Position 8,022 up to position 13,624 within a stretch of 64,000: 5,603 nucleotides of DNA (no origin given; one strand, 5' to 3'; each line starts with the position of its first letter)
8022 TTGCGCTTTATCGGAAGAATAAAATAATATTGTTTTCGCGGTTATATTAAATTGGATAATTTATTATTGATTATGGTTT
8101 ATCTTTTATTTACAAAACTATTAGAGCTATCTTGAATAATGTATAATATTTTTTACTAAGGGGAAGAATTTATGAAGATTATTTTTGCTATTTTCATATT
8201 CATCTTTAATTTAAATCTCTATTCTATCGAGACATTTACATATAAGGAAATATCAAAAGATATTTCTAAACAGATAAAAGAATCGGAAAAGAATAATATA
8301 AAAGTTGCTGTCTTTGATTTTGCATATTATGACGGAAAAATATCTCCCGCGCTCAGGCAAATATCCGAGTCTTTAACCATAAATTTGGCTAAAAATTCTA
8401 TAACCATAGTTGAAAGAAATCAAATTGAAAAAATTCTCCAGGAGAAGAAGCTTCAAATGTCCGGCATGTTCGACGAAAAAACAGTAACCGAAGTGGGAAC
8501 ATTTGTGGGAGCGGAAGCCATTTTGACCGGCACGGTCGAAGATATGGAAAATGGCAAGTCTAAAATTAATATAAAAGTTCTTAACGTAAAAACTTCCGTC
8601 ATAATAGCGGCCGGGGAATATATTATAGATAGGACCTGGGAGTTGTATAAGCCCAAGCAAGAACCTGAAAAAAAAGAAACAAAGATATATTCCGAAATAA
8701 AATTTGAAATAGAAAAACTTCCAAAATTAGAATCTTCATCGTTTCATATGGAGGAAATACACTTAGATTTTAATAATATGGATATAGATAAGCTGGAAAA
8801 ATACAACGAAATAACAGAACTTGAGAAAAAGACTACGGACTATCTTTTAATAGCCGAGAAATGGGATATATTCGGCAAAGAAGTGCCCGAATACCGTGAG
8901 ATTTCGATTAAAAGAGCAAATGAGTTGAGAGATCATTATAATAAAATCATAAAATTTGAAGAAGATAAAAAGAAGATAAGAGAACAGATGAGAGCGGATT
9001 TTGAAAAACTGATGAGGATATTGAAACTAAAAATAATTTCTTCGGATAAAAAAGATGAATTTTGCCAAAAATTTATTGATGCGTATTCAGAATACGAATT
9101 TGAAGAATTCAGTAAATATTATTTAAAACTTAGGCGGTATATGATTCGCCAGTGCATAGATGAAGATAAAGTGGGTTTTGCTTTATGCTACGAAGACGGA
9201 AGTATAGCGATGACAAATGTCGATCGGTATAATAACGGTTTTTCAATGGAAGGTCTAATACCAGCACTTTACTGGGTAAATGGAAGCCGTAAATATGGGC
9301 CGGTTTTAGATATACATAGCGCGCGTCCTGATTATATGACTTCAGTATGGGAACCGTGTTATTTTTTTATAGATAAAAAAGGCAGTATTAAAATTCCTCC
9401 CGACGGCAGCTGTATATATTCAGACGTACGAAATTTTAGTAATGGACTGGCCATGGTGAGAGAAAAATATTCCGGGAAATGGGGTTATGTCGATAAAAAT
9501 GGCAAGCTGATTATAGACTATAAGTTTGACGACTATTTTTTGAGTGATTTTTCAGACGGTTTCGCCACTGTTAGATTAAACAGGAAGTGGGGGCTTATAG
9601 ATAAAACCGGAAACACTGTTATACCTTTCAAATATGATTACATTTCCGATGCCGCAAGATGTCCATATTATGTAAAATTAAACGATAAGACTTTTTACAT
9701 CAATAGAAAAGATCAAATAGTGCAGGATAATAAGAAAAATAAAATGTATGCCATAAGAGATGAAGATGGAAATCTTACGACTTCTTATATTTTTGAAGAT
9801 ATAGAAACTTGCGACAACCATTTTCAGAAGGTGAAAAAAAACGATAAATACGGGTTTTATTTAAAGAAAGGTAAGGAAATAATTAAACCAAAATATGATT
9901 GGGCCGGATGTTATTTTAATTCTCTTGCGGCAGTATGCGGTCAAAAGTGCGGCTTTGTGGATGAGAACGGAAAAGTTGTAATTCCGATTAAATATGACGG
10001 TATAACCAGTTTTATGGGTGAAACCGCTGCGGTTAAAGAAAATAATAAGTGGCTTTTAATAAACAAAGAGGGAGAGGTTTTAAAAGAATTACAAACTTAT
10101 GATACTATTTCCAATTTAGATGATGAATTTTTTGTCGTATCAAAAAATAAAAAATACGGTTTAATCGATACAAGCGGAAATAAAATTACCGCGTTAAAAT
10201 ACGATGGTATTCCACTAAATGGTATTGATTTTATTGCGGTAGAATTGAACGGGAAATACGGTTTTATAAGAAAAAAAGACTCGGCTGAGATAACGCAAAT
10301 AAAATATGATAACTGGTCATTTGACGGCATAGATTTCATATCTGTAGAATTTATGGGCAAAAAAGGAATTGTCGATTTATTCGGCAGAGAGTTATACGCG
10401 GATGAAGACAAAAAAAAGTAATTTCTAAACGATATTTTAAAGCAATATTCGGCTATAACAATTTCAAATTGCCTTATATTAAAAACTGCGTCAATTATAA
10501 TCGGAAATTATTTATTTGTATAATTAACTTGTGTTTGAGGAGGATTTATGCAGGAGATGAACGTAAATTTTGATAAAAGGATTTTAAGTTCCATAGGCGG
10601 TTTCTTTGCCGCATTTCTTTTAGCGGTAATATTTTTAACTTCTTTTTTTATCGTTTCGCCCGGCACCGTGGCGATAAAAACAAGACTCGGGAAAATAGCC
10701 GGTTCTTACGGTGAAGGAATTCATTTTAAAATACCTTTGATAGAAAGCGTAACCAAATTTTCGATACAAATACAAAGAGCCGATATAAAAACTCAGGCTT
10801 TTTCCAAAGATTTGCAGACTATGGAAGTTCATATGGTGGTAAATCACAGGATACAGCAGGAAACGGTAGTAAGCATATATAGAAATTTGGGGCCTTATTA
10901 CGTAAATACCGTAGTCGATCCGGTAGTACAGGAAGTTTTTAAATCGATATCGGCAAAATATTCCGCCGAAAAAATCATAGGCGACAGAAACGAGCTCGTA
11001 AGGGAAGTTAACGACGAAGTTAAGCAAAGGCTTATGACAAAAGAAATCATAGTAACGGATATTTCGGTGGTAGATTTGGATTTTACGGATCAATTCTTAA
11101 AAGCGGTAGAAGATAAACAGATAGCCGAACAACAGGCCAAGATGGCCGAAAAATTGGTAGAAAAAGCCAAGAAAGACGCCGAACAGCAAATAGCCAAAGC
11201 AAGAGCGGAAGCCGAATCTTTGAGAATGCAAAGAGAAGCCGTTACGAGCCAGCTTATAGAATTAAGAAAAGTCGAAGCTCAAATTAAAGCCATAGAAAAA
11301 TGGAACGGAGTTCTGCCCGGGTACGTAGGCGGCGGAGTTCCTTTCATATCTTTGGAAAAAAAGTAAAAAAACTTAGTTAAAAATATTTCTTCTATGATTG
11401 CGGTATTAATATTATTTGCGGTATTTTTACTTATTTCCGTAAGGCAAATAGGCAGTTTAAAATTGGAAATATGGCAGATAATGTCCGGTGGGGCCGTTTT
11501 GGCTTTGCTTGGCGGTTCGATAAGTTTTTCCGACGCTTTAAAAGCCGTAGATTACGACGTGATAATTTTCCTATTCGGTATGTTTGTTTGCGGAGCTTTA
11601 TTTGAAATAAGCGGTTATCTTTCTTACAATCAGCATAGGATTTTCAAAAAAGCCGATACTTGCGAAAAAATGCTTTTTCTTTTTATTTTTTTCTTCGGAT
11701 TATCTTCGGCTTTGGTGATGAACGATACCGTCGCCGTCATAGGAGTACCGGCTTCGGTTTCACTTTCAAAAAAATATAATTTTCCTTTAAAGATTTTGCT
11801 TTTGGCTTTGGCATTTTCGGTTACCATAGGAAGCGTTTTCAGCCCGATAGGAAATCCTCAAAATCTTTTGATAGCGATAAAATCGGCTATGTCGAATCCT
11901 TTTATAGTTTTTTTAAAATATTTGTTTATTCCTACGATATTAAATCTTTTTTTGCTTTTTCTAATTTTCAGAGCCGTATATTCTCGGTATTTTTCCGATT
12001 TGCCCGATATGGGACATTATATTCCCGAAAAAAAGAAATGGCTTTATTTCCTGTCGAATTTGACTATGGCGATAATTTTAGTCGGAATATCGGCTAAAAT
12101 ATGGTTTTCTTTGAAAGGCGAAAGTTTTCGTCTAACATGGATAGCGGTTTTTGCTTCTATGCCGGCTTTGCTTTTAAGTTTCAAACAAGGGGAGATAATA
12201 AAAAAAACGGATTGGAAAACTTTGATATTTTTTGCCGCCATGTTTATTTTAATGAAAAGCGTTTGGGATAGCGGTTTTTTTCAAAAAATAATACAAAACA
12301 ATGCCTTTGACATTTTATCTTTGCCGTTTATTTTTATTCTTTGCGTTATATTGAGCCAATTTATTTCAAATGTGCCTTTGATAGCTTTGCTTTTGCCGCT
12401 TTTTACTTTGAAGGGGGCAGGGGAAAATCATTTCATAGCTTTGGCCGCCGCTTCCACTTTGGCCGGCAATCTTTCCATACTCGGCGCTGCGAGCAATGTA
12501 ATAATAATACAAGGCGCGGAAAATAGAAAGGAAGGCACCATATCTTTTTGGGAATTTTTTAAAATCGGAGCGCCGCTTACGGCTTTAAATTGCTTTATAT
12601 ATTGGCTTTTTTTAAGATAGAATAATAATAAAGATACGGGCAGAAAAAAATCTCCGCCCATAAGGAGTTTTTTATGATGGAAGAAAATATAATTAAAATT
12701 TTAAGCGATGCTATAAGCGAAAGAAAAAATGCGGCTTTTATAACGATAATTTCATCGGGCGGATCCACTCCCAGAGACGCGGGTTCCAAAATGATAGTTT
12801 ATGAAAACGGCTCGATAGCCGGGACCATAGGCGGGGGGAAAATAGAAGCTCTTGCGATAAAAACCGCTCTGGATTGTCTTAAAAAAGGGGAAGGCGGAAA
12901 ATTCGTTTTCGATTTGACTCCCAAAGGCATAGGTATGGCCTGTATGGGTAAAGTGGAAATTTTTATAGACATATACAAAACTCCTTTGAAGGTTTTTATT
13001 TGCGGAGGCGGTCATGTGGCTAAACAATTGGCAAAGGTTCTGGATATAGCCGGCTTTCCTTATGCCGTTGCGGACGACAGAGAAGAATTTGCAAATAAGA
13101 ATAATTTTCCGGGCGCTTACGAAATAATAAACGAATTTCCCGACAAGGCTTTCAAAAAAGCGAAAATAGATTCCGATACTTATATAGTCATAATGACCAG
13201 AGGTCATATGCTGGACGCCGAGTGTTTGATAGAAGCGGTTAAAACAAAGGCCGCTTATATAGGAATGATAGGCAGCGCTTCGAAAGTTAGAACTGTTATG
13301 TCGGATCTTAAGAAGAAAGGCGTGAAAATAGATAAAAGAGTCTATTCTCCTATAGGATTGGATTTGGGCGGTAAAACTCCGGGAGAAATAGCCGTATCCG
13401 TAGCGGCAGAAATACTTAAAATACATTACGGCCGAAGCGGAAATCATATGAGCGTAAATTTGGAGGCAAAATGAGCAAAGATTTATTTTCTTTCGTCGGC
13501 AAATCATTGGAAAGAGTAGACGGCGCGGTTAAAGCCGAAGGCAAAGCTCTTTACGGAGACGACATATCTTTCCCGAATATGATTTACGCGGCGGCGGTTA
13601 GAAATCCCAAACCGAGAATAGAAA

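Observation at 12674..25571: Two mirror-ordered molybdenum hydroxylase gene sets with an outer-membrane protein and secreted TldD/TldE-like peptidases embedded between them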

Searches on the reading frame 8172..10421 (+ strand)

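Call 60: search_protein_families(library=pfam, proteins=[window:8172-10421:+], max_evalue=0.001)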
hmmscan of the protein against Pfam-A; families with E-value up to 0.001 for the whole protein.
window:8172-10421:+ (749 aa): 4 families
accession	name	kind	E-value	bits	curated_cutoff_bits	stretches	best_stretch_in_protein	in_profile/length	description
PF14903.11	WG_beta_rep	-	3.4e-52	174.5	25.6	6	437-473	1-35/35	WG containing repeat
PF17680.6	FlgO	-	3.1e-08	34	22.6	1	27-154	3-127/130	FlgO protein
PF13036.11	LpoB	-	2e-07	31.5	22.3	1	62-148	48-143/147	Peptidoglycan-synthase activator LpoB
PF03783.19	CsgG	-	6.6e-06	26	20.8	1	64-127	40-103/210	Curli production assembly/transport component CsgG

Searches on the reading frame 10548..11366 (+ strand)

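Call 60: search_protein_families(library=pfam, proteins=[window:10548-11366:+], max_evalue=0.001)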
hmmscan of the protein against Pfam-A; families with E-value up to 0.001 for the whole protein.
window:10548-11366:+ (272 aa): 1 family
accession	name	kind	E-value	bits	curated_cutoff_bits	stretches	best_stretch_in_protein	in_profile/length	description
PF01145.31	Band_7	-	3.9e-35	121.9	23.6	1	34-221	1-175/176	SPFH domain / Band 7 family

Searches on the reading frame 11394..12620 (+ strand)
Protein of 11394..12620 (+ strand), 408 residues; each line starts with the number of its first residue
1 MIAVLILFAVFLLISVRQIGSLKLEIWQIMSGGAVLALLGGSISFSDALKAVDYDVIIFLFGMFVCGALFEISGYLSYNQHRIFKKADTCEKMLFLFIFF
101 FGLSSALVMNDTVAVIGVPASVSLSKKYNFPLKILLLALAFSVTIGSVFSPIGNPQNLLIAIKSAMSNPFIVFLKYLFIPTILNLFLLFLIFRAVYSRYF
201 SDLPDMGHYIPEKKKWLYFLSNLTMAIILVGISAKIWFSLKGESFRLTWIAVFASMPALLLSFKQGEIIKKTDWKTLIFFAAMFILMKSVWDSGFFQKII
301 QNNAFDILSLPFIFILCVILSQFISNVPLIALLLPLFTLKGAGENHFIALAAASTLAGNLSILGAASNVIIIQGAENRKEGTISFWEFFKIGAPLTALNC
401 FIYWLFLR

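Call 60: search_protein_families(library=pfam, proteins=[window:11394-12620:+], max_evalue=0.001)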
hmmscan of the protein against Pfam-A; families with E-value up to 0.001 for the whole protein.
window:11394-12620:+ (408 aa): 1 family
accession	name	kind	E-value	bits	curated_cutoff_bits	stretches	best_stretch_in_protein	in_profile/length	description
PF03600.22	CitMHS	-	2.9e-44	152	31.9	1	24-336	9-313/336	Citrate transporter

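Call 80: search_protein_families(library=ncbifam, proteins=[window:11394-12620:+], max_evalue=0.00001)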
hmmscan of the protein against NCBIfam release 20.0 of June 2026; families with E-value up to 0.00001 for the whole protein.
window:11394-12620:+ (408 aa): 1 family
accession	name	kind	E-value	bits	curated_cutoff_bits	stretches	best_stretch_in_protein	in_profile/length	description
TIGR00785.1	dass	subfamily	8.4e-13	47.8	198.6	1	6-338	12-372/444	DASS family sodium-coupled anion symporter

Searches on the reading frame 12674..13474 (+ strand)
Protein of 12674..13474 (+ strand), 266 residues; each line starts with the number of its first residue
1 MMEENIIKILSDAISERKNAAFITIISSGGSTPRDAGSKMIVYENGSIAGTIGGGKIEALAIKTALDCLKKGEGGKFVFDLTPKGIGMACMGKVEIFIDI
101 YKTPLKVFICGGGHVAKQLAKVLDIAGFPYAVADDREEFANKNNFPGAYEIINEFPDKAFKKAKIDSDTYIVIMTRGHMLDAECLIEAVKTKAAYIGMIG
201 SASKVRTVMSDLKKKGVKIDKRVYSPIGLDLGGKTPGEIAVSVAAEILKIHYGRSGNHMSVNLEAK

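Call 4: search_protein_families(library=pfam, proteins=[window:12674-13474:+], max_evalue=0.01)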
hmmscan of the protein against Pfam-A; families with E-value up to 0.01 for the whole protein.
window:12674-13474:+ (266 aa): 2 families
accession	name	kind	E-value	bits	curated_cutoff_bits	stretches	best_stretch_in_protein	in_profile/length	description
PF13478.12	XdhC_C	-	1.6e-39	135.7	29.7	1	107-247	1-125/125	XdhC Rossmann domain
PF02625.21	XdhC_CoxI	-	9.1e-19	67.6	24.3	1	14-75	2-63/68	XdhC and CoxI family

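Call 5: search_protein_families(library=ncbifam, proteins=[window:12674-13474:+], max_evalue=0.01)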
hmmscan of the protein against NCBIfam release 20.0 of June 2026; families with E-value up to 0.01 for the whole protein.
window:12674-13474:+ (266 aa): 2 families
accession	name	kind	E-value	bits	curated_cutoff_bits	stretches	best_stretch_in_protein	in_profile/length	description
NF045664.1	XdhC_rel_AOR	equivalog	6.1e-75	252.7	350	2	103-250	193-343/346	XdhC family aldehyde oxidoreductase maturation factor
TIGR02964.1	xanthine_xdhC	equivalog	7.1e-40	137.1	161.6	1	22-248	2-246/246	xanthine dehydrogenase accessory protein XdhC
